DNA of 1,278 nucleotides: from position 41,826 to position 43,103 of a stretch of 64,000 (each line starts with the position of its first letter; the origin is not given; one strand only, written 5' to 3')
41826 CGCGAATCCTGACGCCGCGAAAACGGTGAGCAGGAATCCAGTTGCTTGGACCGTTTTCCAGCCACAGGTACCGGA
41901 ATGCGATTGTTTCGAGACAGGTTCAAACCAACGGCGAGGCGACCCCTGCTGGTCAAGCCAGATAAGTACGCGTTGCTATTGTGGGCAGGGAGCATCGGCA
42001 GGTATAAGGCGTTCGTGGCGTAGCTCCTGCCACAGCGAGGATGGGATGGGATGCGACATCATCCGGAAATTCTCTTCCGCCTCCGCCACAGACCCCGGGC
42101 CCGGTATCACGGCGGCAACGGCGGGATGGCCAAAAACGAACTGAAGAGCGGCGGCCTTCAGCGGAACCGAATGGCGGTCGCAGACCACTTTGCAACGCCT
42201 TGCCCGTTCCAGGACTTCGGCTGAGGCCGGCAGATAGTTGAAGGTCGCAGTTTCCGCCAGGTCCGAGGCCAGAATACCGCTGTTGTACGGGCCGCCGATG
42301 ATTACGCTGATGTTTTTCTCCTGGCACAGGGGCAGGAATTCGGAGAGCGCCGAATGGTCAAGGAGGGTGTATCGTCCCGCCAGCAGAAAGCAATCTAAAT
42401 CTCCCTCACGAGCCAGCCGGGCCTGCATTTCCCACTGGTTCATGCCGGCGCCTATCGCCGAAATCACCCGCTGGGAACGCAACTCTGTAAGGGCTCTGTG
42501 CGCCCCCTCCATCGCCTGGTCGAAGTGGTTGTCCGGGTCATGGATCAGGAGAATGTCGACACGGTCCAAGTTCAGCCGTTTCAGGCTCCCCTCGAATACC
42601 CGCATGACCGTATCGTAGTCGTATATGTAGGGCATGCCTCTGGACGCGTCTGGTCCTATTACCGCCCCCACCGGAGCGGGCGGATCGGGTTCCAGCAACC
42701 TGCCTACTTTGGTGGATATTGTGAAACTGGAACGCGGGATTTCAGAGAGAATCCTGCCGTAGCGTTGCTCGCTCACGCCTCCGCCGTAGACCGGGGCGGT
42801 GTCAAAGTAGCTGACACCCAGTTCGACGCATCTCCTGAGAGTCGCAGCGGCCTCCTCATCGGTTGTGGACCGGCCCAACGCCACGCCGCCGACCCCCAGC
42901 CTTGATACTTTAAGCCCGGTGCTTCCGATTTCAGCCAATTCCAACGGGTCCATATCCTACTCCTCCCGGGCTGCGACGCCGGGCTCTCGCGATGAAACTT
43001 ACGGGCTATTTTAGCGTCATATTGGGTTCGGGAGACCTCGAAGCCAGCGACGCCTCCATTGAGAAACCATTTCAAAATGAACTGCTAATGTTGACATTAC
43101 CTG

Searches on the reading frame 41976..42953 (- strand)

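Call 68: search_protein_families(library=pfam, proteins=[window:41976-42953:-], max_evalue=0.001)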
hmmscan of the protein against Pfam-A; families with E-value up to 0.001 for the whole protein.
window:41976-42953:- (325 aa): 1 family
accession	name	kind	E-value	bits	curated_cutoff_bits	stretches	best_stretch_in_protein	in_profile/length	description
PF00248.27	Aldo_ket_red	-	5.4e-45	154.1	24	1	18-311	1-286/291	Aldo/keto reductase family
